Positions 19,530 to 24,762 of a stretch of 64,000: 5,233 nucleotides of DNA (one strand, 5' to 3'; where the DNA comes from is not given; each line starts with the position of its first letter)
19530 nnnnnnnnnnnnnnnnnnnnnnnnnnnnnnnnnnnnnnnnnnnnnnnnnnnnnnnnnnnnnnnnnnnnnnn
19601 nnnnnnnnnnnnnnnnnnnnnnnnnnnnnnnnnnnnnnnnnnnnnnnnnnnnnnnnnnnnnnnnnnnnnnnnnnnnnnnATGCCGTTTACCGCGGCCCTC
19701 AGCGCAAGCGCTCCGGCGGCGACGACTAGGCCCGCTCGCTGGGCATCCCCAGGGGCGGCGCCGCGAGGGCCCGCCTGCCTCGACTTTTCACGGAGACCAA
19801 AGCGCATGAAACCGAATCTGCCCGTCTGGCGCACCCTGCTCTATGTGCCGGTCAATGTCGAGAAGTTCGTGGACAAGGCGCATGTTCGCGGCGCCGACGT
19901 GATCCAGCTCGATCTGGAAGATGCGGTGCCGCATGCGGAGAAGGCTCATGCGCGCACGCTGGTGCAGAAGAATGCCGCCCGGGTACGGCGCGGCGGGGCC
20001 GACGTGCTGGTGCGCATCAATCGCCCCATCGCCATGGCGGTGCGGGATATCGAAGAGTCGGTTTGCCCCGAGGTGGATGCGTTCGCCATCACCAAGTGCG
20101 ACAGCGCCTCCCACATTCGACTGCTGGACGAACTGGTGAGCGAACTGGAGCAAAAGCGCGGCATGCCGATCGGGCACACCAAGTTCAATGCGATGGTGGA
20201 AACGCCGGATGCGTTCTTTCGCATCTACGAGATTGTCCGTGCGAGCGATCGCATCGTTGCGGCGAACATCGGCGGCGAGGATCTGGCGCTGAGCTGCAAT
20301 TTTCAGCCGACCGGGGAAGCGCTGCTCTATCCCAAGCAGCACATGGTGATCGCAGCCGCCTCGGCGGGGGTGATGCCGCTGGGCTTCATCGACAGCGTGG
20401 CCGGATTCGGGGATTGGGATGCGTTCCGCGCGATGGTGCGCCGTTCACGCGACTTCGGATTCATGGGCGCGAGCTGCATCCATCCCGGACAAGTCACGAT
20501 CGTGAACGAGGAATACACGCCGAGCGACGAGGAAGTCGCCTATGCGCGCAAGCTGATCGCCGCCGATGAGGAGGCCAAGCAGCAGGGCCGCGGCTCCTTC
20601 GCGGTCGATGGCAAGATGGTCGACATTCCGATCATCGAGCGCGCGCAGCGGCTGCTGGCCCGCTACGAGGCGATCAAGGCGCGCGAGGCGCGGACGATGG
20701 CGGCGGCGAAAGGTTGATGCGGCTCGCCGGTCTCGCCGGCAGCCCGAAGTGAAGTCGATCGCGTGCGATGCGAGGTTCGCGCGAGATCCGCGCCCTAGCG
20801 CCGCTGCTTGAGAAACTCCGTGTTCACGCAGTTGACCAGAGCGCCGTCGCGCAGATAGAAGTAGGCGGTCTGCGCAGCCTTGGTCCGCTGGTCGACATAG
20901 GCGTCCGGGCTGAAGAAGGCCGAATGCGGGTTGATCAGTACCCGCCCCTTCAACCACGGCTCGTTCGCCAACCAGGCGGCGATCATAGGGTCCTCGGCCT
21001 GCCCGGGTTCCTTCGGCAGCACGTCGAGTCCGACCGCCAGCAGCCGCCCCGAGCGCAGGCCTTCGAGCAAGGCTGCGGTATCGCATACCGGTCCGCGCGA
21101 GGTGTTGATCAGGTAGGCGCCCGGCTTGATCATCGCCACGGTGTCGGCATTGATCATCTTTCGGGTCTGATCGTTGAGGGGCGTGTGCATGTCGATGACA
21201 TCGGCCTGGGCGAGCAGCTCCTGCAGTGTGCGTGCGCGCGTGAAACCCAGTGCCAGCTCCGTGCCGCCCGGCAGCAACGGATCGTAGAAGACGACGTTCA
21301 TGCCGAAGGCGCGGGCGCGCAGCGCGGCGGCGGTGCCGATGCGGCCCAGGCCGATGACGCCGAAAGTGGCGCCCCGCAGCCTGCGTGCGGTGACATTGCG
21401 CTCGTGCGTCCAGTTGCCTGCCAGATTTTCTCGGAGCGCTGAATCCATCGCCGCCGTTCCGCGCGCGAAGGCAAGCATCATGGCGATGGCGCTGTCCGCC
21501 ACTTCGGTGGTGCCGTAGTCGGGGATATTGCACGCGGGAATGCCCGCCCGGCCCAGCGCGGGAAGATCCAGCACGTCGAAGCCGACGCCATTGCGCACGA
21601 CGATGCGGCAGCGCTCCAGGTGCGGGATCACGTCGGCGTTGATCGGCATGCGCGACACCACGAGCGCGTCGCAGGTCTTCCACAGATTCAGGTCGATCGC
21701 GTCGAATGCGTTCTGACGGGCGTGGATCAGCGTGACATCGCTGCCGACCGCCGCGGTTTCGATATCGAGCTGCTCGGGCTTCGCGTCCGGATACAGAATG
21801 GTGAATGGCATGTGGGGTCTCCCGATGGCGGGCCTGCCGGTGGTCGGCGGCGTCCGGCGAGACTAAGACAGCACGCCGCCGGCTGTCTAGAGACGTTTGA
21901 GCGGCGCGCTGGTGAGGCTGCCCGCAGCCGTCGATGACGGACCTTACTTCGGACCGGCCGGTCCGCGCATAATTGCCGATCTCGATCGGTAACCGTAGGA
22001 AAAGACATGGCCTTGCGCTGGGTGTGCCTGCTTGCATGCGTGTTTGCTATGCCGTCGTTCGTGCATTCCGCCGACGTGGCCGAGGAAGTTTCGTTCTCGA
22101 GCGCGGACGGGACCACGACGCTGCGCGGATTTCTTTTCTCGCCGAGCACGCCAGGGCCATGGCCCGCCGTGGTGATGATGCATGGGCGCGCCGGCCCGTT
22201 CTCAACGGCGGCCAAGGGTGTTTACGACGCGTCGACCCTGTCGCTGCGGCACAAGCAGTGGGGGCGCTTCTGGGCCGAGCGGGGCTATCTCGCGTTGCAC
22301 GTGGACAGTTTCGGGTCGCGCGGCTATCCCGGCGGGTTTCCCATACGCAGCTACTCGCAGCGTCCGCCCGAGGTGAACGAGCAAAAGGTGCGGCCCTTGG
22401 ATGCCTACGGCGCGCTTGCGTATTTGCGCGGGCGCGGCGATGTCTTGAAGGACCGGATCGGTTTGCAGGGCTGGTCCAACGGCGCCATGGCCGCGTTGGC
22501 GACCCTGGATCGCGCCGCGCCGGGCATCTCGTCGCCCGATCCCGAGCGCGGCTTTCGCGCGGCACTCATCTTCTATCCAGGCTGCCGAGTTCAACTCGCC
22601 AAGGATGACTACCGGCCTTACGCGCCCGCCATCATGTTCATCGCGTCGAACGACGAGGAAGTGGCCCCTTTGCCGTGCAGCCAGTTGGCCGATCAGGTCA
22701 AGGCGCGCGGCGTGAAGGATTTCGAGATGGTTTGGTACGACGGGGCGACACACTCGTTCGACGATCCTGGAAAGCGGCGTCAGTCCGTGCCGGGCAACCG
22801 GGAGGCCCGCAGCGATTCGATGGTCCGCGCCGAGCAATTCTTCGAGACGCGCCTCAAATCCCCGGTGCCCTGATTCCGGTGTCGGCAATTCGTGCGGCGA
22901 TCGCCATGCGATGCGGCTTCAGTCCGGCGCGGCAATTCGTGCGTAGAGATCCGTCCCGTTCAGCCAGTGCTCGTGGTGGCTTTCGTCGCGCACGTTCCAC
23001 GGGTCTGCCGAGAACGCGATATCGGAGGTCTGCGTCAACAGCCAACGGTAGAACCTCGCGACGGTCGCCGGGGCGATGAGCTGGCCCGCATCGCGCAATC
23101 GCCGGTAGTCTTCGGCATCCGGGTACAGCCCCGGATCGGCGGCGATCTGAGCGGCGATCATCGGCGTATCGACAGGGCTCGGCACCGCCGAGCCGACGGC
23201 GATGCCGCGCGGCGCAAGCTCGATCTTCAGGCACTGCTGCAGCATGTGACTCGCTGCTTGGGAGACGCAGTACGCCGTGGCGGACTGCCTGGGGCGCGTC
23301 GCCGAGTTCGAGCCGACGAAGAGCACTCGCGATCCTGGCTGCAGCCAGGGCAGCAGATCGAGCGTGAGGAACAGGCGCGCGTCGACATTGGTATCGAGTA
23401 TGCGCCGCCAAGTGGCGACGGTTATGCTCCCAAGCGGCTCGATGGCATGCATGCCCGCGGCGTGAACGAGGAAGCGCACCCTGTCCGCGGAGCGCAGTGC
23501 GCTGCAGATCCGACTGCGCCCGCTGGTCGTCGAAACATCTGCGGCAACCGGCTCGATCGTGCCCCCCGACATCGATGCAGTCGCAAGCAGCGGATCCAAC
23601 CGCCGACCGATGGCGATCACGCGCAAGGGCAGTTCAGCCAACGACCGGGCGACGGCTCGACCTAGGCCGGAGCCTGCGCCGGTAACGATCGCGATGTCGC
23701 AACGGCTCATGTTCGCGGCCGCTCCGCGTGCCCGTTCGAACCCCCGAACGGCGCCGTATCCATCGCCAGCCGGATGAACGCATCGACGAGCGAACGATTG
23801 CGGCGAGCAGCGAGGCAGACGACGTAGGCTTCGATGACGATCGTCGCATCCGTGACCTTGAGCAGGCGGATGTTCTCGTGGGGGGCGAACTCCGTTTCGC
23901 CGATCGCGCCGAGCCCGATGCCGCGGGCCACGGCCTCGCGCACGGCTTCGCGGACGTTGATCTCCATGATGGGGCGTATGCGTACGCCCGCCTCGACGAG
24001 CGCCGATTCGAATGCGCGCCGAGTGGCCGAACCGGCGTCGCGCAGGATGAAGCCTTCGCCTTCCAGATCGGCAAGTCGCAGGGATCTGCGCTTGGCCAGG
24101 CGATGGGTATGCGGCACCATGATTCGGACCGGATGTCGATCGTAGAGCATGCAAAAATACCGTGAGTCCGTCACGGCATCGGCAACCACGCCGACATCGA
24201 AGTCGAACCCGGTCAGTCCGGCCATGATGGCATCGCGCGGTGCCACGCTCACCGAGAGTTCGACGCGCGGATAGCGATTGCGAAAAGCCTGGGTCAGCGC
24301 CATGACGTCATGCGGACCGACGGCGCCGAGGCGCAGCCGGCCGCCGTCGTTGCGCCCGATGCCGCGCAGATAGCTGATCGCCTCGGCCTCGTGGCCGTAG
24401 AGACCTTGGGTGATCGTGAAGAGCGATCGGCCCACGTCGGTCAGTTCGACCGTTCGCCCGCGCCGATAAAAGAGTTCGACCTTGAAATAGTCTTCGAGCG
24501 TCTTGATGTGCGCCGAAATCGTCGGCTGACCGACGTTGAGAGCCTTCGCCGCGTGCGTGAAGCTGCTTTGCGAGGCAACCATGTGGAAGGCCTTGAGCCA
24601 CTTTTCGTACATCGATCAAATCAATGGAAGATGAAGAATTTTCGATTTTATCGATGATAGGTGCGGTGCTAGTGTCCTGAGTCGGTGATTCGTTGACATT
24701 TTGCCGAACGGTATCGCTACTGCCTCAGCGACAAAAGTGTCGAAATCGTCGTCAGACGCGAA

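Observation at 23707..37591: LysR-divergent 10-gene operon joins the phosphonoacetate C-P hydrolase route to an importer and two phosphoesterases, with no PhnW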

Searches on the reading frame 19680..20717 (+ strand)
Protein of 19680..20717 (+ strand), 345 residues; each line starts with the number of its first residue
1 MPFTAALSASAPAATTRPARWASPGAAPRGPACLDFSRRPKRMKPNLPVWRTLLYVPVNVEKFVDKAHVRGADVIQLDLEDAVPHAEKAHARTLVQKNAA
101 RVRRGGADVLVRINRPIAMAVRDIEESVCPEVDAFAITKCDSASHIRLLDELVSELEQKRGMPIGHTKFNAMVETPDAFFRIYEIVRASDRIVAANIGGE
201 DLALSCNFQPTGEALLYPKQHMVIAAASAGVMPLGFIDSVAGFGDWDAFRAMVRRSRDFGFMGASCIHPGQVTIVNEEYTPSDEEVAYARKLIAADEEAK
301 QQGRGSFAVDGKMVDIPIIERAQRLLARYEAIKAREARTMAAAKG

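Call 6: search_protein_families(library=ncbifam, proteins=[window:19680-20717:+], max_evalue=0.00001)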
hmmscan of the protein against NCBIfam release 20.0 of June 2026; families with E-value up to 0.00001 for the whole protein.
window:19680-20717:+ (345 aa): 3 families
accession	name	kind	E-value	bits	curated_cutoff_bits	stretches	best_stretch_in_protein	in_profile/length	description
TIGR01588.1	citE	equivalog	2e-54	184.6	443.4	1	51-328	4-282/288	citrate (pro-3S)-lyase subunit beta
NF038242.1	RipC_Ccl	equivalog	1.5e-37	129.5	375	1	52-328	3-267/268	itaconate degradation C-C-lyase RipC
NF041626.1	malyCoAlyase_Halo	equivalog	1.4e-11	44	500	1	121-333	93-317/340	L-malyl-CoA/beta-methylmalyl-CoA lyase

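Call 7: search_protein_families(library=pfam, proteins=[window:19680-20717:+], max_evalue=0.00001)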
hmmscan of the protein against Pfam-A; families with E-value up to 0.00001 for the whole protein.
window:19680-20717:+ (345 aa): 2 families
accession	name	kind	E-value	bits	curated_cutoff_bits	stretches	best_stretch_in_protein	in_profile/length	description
PF03328.21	HpcH_HpaI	-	2.3e-27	96.1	25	1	51-269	1-221/221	HpcH/HpaI aldolase/citrate lyase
PF15617.12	C-C_Bond_Lyase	-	1.8e-10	41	28.4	0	257-314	246-299/320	C-C_Bond_Lyase of the TIM-Barrel fold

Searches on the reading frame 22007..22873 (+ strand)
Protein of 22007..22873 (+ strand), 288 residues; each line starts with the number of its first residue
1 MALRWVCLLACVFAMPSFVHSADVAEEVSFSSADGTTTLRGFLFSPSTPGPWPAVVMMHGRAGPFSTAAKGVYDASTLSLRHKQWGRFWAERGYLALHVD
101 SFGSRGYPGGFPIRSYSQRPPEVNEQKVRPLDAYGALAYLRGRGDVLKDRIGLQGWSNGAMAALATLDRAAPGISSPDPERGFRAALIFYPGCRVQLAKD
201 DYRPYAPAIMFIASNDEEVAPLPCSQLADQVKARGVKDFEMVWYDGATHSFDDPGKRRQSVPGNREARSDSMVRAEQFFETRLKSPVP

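Call 6: search_protein_families(library=ncbifam, proteins=[window:22007-22873:+], max_evalue=0.00001)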
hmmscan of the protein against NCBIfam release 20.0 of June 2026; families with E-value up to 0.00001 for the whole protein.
window:22007-22873:+ (288 aa): 1 family
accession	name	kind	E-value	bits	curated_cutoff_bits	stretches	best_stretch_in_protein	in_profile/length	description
NF041440.1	hydrolase_YghX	exception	8.3e-07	28.4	460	1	21-255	64-268/292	YghX family hydrolase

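Call 7: search_protein_families(library=pfam, proteins=[window:22007-22873:+], max_evalue=0.00001)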
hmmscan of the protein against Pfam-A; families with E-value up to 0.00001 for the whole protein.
window:22007-22873:+ (288 aa): 2 families
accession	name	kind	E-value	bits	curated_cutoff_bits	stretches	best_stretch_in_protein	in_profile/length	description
PF01738.24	DLH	-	1.4e-12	48.1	21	1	39-281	1-215/217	Dienelactone hydrolase family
PF00326.27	Peptidase_S9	-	1.3e-08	35.1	22.6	0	203-259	142-197/213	Prolyl oligopeptidase family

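Call 78: search_protein_families(library=pfam, proteins=[window:22007-22873:+], max_evalue=0.001)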
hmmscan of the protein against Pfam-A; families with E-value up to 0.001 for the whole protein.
window:22007-22873:+ (288 aa): 3 families
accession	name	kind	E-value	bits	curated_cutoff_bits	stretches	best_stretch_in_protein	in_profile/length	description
PF01738.24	DLH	-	1.4e-12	48.1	21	1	39-281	1-215/217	Dienelactone hydrolase family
PF00326.27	Peptidase_S9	-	1.3e-08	35.1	22.6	0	203-259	142-197/213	Prolyl oligopeptidase family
PF02129.25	Peptidase_S15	-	6.2e-05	23.3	23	1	35-174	2-120/262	X-Pro dipeptidyl-peptidase (S15 family)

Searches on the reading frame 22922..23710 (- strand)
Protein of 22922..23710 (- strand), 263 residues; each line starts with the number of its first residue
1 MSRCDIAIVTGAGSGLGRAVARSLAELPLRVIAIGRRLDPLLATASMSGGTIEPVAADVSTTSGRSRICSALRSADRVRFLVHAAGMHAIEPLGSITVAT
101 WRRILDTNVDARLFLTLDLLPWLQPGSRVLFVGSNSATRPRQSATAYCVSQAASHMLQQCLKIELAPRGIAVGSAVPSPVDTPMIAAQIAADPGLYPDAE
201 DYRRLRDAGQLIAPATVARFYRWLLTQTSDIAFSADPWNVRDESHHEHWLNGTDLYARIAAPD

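Call 78: search_protein_families(library=pfam, proteins=[window:22922-23710:-], max_evalue=0.001)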
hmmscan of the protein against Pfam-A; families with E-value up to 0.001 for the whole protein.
window:22922-23710:- (263 aa): 3 families
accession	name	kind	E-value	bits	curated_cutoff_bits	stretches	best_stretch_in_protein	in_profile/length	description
PF00106.31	adh_short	-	1.3e-30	106.7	26.6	1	6-187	2-189/195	short chain dehydrogenase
PF13561.12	adh_short_C2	-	1.1e-20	74.6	27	1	11-229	1-221/236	Enoyl-(Acyl carrier protein) reductase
PF08659.16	KR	-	7.1e-09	36.3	22.6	1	8-148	4-150/180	KR domain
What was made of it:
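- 22922..23710 (-): Atypical short-chain dehydrogenase (SDR) co-transcribed with LysR. The catalytic YxxxK motif reads YxxxQ. Role unknown. Pfam adh_short scores 107 bits (call 78).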

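Call 95: search_protein_families(library=ncbifam, proteins=[window:22922-23710:-], max_evalue=0.00001)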
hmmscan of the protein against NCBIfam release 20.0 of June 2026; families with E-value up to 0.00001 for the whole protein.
window:22922-23710:- (263 aa): 177 families (the best 25 are shown)
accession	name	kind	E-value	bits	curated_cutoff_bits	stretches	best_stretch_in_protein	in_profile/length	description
NF006073.0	PRK08219.1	equivalog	1.1e-27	97.2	218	1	5-226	4-210/227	SDR family oxidoreductase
TIGR04316.1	dhbA_paeA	equivalog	4.2e-26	92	300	1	7-187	1-187/250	2,3-dihydro-2,3-dihydroxybenzoate dehydrogenase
NF005559.1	PRK07231.1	subfamily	1.8e-25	89.9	215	1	6-229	6-233/249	glucose 1-dehydrogenase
NF004526.0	PRK05872.1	subfamily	4e-25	88.5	276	1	6-190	12-200/297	short-chain dehydrogenase/reductase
NF006074.0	PRK08220.1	equivalog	1.1e-24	87.5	312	1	6-187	10-187/251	2,3-dihydro-2,3-dihydroxybenzoate dehydrogenase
NF005436.0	PRK07023.1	equivalog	1.2e-24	87.4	292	1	6-219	7-225/248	SDR family oxidoreductase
NF004791.0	PRK06138.1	equivalog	2.1e-24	86.2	312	1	6-228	7-234/252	SDR family oxidoreductase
NF006565.0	PRK09072.1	equivalog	1.2e-22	80.7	238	1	7-189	8-193/265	SDR family oxidoreductase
NF005067.0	PRK06484.1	equivalog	1.8e-22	79.6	713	1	3-220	272-488/524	short chain dehydrogenase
NF005075.0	PRK06500.1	equivalog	3.4e-22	79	336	1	6-185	8-188/249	SDR family oxidoreductase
NF004284.0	PRK05693.1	equivalog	1.4e-21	77.3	326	1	6-182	3-178/274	SDR family oxidoreductase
NF005672.0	PRK07454.1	equivalog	8.4e-21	74.2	234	1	5-185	7-193/241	SDR family oxidoreductase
NF009466.0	PRK12826.1-2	subfamily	2.5e-20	73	222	1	6-191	5-198/248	3-oxoacyl-ACP reductase FabG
NF004514.1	PRK05855.1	equivalog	2.7e-20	72.5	455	1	6-188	315-504/578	SDR family oxidoreductase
NF052558.1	MBtsdlDhBudC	equivalog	1.2e-19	70.8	270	1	6-190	5-192/250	meso-2,3-butanediol dehydrogenase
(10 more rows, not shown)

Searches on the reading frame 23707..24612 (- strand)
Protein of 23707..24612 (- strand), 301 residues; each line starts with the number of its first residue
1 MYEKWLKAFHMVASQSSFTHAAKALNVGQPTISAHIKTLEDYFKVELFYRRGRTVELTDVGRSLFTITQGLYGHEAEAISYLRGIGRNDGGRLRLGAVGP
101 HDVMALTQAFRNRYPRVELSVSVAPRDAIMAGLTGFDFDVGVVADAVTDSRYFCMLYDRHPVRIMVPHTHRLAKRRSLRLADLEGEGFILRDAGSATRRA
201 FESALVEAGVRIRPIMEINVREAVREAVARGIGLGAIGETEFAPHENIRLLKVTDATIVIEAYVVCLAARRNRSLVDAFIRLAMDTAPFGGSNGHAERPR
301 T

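Call 4: search_protein_families(library=ncbifam, proteins=[window:23707-24612:-], max_evalue=0.00001)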
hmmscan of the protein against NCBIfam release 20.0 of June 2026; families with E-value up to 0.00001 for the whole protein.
window:23707-24612:- (301 aa): 47 families (the best 25 are shown)
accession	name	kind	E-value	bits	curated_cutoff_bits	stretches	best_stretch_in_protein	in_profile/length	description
TIGR03339.1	phn_lysR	subfamily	2.4e-80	269.8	341.1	1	6-283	2-279/279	aminoethylphosphonate catabolism associated LysR family transcriptional regulator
NF040786.1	LysR_Sec_metab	equivalog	2.9e-42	144.7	250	1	1-283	1-294/298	selenium metabolism-associated LysR family transcriptional regulator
NF047520.1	trans_act_CidR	equivalog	3.9e-32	111.6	415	1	4-270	4-275/292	cidABC operon transcriptional activator CidR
NF007439.0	PRK09986.1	equivalog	3.8e-31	108.5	290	1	4-240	10-252/296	LysR family transcriptional regulator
NF008416.0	PRK11242.1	equivalog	2e-30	106.1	277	1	6-259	6-263/300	transcriptional regulator CynR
NF045990.1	TransRegCbbRRhodb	equivalog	3.2e-28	98.6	450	1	4-239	9-249/304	LysR family regulator CbbR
NF040889.1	trans_reg_YeiE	equivalog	6.1e-26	91.3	480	1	6-238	8-238/288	DNA-binding transcriptional regulator YeiE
NF053705.1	TransRegGltCGpos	equivalog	7.2e-26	91.1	350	1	5-254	5-258/300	glutamate biosynthesis transcriptional regulator GltC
NF045775.1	acetoin_reg_AlsR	exception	1.6e-25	90.2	430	1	4-240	4-245/290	acetoin biosynthesis transcriptional regulator AlsR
NF008095.0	PRK10837.1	subfamily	3.6e-23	82.2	281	1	6-238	8-238/290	LysR family transcriptional regulator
NF009327.0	PRK12684.1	subfamily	3.8e-22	78.9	402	1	14-279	15-287/313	CysB family HTH-type transcriptional regulator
NF009324.0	PRK12679.1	equivalog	1.1e-20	74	491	1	16-273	17-278/316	HTH-type transcriptional regulator Cbl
NF008722.0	PRK11716.1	equivalog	6.3e-20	71.4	246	1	4-283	4-290/293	HTH-type transcriptional activator IlvY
NF007385.0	PRK09906.1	equivalog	8.6e-19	67.8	356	1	4-195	4-197/296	DNA-binding transcriptional regulator HcaR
NF047711.1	PutUtilRegPtrR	equivalog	2.1e-18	66.4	400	1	6-273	6-273/283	putrescine utilization regulator PtrR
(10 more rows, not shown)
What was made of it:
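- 23707..24612 (-): LysR-type regulator, divergent from phnA. The best NCBIfam hit is TIGR03339 phn_lysR at 270 bits, below the 341 cut-off; the next family scores 145 (call 4).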

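Call 5: search_protein_families(library=pfam, proteins=[window:23707-24612:-], max_evalue=0.00001)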
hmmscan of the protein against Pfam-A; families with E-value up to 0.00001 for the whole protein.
window:23707-24612:- (301 aa): 2 families
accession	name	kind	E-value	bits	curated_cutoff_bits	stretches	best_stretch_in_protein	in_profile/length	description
PF03466.25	LysR_substrate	-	6.8e-35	120.8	28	1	89-285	4-206/209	LysR substrate binding domain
PF00126.33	HTH_1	-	5e-19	68.4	26.6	1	5-62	3-60/60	Bacterial regulatory helix-turn-helix protein, lysR family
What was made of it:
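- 23707..24612 (-): Pfam HTH_1 plus LysR_substrate (call 5).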
